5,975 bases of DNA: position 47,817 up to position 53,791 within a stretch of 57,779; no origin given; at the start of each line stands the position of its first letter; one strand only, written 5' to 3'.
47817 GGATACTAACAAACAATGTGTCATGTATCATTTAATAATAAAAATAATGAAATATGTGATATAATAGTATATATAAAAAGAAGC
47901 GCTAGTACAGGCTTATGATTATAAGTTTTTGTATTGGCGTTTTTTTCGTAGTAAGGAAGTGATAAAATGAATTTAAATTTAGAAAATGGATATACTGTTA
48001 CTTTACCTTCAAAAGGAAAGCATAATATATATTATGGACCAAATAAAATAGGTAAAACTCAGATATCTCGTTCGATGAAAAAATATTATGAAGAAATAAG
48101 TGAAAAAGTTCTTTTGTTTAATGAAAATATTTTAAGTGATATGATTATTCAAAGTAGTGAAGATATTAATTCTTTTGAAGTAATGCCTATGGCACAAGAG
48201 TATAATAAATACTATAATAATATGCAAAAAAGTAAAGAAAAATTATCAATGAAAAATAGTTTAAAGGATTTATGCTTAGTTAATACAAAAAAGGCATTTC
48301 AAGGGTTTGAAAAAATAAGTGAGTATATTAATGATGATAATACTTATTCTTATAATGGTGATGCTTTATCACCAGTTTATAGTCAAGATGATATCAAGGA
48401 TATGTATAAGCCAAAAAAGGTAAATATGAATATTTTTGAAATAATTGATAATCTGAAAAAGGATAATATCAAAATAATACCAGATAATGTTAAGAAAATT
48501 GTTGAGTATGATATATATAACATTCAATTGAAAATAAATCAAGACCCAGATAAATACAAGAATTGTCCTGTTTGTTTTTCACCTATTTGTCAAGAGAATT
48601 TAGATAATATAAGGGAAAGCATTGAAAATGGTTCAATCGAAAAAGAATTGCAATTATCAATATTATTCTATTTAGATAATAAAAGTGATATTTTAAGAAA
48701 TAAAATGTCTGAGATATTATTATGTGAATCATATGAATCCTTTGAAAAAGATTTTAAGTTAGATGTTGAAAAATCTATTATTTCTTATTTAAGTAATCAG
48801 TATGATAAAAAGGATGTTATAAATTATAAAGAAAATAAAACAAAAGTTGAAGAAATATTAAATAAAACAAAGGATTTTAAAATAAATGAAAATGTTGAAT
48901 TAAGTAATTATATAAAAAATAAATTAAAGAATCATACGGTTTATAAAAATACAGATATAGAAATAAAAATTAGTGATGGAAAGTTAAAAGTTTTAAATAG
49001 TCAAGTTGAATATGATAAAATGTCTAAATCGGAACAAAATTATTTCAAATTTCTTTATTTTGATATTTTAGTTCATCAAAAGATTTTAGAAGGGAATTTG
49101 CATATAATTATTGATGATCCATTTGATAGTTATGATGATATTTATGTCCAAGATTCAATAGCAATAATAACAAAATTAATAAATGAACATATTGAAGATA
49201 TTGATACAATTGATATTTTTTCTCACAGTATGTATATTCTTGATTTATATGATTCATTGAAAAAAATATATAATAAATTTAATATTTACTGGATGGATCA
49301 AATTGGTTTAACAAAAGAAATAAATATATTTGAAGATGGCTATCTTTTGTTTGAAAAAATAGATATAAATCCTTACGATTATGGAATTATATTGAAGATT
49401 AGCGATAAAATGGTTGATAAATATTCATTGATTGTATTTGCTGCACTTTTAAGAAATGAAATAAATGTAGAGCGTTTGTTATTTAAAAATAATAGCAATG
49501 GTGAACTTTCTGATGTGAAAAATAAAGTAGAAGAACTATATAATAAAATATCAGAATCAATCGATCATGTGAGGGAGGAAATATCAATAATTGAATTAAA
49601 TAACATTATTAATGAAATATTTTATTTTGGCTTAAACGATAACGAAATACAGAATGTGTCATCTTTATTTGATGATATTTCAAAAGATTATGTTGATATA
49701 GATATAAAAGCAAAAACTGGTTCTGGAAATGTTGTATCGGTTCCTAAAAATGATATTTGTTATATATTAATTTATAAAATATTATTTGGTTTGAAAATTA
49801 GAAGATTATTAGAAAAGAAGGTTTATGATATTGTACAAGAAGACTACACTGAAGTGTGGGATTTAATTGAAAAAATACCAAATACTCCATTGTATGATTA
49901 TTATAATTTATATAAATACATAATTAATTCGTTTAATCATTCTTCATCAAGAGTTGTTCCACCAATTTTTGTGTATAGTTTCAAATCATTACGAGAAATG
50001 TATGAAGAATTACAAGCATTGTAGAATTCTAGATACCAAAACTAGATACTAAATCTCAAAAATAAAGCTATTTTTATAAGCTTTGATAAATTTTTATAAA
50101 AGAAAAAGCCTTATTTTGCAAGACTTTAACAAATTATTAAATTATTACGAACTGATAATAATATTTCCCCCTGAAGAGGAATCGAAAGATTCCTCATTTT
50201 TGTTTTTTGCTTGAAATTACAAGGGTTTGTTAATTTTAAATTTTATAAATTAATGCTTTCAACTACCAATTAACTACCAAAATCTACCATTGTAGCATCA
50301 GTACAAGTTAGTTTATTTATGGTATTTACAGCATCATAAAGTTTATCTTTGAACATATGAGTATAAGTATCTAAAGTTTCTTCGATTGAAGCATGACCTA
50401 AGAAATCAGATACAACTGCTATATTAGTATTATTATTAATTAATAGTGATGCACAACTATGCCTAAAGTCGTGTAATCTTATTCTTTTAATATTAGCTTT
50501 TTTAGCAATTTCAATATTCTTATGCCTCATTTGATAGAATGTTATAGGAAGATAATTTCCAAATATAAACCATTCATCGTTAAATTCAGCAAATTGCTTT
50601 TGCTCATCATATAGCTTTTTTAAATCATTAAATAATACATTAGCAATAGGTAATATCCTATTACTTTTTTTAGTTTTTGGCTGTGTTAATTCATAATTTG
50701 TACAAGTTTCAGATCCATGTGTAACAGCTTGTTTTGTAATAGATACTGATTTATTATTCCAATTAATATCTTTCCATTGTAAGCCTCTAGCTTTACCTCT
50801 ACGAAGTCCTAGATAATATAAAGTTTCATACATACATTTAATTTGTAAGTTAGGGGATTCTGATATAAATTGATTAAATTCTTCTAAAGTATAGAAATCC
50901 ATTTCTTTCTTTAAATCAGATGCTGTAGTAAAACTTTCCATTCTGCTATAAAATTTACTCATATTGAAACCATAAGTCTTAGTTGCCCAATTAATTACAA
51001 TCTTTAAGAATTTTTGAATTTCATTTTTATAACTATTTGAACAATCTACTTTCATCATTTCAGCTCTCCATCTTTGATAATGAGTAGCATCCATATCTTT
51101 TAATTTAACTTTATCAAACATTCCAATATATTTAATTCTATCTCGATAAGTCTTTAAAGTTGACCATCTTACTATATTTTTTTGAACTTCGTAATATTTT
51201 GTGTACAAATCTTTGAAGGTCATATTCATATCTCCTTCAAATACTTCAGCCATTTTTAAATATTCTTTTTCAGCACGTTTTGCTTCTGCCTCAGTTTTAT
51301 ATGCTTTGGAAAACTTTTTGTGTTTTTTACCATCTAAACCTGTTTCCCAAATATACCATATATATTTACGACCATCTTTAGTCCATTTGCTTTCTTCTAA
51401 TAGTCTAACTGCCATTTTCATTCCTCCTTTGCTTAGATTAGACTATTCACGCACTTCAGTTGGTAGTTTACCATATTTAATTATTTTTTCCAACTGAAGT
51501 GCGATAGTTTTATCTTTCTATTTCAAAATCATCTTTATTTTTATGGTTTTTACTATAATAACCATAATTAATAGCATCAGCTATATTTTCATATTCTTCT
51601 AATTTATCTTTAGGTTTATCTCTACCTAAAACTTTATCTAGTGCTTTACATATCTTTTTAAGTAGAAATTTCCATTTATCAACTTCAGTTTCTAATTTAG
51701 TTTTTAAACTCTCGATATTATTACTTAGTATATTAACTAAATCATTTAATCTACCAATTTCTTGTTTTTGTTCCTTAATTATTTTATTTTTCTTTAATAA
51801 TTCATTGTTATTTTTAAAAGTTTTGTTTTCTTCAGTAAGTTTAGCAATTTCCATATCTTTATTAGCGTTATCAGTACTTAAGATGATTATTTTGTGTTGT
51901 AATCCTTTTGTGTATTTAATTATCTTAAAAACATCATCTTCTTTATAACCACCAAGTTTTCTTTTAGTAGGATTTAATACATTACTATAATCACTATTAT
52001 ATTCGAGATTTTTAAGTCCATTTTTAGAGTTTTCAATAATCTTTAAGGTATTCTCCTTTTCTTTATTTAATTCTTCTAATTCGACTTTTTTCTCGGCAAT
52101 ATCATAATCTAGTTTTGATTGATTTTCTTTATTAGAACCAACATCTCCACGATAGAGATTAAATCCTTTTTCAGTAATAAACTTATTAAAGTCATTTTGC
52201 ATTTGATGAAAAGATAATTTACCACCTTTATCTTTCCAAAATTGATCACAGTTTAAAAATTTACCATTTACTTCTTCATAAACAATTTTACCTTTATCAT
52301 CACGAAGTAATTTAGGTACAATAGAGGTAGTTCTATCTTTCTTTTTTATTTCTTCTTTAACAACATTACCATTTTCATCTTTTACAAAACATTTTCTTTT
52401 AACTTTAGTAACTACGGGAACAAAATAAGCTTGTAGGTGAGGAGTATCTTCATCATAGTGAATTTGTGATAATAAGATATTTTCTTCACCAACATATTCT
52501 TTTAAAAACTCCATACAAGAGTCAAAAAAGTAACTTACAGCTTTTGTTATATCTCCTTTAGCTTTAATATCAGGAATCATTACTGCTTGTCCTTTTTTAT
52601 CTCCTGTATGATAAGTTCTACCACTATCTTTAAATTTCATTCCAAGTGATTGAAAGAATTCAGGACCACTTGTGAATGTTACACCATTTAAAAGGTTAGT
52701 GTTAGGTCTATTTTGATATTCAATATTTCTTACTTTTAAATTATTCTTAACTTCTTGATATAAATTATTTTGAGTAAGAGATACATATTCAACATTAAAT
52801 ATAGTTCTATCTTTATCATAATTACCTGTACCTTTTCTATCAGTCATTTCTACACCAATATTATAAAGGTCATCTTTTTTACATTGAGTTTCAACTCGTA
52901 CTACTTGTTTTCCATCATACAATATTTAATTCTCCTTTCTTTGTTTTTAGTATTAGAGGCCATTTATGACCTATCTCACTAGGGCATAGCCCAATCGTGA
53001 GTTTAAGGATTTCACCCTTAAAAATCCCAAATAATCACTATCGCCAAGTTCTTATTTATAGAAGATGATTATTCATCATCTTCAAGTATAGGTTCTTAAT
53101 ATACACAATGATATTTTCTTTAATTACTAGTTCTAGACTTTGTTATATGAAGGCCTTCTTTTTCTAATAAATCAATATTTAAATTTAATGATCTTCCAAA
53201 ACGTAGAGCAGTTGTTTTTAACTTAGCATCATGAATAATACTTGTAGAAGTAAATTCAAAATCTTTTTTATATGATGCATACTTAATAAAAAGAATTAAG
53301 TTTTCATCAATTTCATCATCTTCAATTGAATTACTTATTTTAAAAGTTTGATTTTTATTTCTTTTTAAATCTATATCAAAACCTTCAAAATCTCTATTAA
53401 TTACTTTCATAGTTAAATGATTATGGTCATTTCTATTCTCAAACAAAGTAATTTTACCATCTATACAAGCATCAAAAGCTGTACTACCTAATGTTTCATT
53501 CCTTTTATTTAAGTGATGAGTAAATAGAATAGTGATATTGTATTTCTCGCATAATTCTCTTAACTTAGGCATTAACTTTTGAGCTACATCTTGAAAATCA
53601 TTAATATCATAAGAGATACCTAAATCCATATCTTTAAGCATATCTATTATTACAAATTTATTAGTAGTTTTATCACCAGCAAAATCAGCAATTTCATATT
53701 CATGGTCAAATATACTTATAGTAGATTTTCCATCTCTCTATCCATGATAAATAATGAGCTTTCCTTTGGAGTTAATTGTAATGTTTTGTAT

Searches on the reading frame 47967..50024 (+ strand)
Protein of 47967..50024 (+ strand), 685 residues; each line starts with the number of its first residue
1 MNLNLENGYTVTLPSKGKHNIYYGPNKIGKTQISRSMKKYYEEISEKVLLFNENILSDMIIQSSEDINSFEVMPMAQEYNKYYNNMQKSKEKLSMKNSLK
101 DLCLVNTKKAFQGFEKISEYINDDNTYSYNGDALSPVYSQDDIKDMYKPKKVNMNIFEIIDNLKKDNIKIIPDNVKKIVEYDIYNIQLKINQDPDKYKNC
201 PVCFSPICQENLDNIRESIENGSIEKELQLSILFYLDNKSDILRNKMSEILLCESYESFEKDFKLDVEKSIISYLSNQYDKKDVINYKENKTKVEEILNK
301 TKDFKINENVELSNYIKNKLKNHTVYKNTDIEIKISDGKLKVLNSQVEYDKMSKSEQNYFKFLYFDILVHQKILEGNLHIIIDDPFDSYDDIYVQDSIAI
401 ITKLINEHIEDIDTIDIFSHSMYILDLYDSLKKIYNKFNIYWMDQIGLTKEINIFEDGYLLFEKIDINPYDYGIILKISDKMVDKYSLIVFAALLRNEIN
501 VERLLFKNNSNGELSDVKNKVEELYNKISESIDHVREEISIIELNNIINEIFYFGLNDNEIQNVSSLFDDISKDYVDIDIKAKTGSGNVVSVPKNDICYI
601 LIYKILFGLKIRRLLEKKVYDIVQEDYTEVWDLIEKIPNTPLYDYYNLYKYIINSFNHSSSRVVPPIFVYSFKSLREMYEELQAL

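Call 3: search_protein_families(library=pfam, proteins=[window:47967-50024:+], max_evalue=0.01)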
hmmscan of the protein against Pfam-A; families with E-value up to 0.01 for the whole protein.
window:47967-50024:+ (685 aa): 1 family
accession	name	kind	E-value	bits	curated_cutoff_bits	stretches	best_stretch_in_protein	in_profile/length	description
PF07785.16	DUF1623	-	0.0034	18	25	1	120-180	27-87/90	Protein of unknown function (DUF1623)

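Call 4: search_protein_families(library=padloc, proteins=[window:47967-50024:+], max_evalue=0.01)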
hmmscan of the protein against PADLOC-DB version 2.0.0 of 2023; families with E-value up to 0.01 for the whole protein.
window:47967-50024:+ (685 aa): 0 families

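Call 5: search_protein_families(library=ncbifam, proteins=[window:47967-50024:+], max_evalue=0.01)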
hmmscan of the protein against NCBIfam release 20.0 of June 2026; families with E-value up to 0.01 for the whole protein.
window:47967-50024:+ (685 aa): 0 families

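Call 27: search_protein_families(library=pfam, max_evalue=1, proteins=[window:47967-50024:+])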
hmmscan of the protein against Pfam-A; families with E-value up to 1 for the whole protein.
window:47967-50024:+ (685 aa): 2 families
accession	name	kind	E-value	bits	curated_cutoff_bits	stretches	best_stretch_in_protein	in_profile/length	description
PF07785.16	DUF1623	-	0.0034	18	25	1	120-180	27-87/90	Protein of unknown function (DUF1623)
PF22205.1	Csm6_6H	-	0.13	12.9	27.6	0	627-658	18-50/93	Csm6 6H domain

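Call 55: search_solved_structures(query=window:47967-50024:+, max_evalue=1)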
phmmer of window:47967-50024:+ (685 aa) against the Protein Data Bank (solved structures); distinct sequences matched with E-value up to 1: 0.
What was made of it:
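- Tried and rejected: No family or PDB match (calls 3, 4, 27, 55).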

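Call 71: search_protein_families(library=phrogs, proteins=[window:47967-50024:+], max_evalue=0.001)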
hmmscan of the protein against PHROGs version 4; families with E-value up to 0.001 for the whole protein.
window:47967-50024:+ (685 aa): 0 families

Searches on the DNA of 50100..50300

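Call 91: search_rna_families(source=window, start=50100, end=50300, threshold=evalue, max_evalue=1, show_alignments=1)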
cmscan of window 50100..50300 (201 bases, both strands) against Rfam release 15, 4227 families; matches with E-value up to 1: 1.
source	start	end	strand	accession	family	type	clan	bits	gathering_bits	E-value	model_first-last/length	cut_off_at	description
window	50114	50218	-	RF02546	LSU_trypano_mito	Gene; rRNA;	CL00112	16.6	60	0.091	211-561/561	no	Trypanosomatid mitochondrial large subunit ribosomal RNA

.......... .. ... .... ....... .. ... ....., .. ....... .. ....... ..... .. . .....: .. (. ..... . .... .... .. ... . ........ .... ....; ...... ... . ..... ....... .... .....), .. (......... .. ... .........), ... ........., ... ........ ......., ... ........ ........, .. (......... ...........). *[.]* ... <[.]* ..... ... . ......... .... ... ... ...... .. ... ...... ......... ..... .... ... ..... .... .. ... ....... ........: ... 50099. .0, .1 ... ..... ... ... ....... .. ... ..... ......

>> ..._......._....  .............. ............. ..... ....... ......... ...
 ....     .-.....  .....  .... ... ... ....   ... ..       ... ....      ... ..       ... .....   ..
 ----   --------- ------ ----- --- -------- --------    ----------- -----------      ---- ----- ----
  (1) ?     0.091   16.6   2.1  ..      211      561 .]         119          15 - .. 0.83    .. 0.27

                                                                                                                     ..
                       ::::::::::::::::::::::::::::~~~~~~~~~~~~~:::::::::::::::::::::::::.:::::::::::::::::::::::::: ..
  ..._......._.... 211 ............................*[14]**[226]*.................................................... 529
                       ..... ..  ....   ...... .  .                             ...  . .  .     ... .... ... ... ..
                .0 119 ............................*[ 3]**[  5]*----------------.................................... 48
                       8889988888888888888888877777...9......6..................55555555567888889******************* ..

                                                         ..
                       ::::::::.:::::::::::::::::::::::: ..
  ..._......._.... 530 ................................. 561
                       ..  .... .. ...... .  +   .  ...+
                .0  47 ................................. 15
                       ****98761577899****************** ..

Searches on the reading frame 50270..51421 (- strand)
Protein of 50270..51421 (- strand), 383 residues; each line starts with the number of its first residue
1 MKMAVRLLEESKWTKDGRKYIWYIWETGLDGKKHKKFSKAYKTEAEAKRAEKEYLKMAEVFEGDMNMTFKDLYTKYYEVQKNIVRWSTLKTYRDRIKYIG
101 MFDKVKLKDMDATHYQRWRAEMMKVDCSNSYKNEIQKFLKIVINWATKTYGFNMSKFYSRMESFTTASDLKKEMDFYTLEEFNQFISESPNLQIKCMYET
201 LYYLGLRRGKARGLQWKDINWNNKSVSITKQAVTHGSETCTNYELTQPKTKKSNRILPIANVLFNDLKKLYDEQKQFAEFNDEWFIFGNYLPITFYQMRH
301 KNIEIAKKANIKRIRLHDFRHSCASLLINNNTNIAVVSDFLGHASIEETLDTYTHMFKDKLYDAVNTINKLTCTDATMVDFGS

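Call 3: search_protein_families(library=pfam, proteins=[window:50270-51421:-], max_evalue=0.01)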
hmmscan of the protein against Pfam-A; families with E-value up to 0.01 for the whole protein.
window:50270-51421:- (383 aa): 2 families
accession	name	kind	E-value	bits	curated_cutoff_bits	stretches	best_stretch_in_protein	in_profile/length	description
PF00589.27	Phage_integrase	-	1.7e-25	90.2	27.1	1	178-358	7-170/172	Phage integrase family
PF14659.12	Phage_int_SAM_3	-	4.1e-08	33.8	22.6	1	68-123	1-58/58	Phage integrase, N-terminal SAM-like domain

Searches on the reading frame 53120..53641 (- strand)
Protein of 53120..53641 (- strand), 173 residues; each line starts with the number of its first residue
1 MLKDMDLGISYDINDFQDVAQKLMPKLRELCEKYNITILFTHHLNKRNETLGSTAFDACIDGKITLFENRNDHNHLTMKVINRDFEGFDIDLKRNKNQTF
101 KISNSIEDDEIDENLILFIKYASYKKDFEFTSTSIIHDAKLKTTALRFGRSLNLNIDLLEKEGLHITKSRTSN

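Call 37: search_protein_families(library=pfam, max_evalue=0.01, proteins=[window:53120-53641:-])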
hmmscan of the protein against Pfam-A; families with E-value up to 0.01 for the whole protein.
window:53120-53641:- (173 aa): 1 family
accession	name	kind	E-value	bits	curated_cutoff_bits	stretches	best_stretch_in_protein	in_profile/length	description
PF13481.12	AAA_25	-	0.0058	16.7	27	1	14-48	161-194/195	AAA domain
